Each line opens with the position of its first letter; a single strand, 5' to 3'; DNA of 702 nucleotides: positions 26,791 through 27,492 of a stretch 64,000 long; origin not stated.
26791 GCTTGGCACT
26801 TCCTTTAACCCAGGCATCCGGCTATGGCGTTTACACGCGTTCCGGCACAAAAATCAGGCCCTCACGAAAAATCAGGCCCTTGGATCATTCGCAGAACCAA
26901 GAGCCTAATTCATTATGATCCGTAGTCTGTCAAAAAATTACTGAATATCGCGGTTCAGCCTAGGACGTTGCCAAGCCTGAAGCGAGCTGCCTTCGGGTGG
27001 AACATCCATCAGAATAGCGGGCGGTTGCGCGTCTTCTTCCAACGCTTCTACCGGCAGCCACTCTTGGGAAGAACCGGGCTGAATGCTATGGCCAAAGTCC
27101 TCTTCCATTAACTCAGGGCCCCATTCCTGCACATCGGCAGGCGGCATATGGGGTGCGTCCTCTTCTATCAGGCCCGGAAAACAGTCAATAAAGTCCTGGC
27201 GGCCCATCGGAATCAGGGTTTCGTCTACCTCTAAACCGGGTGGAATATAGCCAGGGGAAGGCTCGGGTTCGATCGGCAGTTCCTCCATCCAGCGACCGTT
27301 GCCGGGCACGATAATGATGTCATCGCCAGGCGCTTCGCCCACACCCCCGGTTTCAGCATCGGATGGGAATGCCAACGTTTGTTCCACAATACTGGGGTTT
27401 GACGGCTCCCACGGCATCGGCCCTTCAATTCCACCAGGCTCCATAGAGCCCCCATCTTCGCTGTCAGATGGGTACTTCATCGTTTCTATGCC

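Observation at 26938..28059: Precursor architecture: seven cores including natural variants, plus a 130-aa acidic C-terminal extension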

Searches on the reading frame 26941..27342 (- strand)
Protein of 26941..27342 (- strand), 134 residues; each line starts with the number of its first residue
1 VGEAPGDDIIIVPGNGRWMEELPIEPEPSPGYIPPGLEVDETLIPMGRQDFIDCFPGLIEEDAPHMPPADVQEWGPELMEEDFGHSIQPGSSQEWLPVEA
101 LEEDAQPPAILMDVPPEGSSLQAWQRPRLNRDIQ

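Call 31: search_protein_representatives(protein=window:26941-27342:-)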
Query: 134 residues. Proteins with E-value up to 0.001 (for the whole library): 5; up to 1e-10: 2; up to 1e-30: 1. The best 5 are listed.
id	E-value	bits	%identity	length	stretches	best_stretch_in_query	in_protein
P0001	3.6e-82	290.4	99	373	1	1-134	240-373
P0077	1.4e-15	74.2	46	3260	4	4-26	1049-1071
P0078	9.9e-05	39.0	-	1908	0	-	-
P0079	1.1e-04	38.9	36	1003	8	71-98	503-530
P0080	1.8e-04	38.2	30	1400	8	29-93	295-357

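Call 53: find_related_loci(query=window:26941-27342:-, collection=metagenome_contigs, flank=6000)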
Query window:26941-27342:- (134 aa) in metagenome_contigs; peptide patterns used: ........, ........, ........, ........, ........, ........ (x = any residue, [..] = any of these).
132 stretches matched a pattern, but none encodes a relative of the query by tblastn (E <= 1e-3).

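Call 77: find_homologous_proteins(query=A3, max_evalue=0.01)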
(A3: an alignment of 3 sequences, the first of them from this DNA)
Query A3 (3 sequences): 550 candidates shared short words with the query, none scored E <= 0.01.
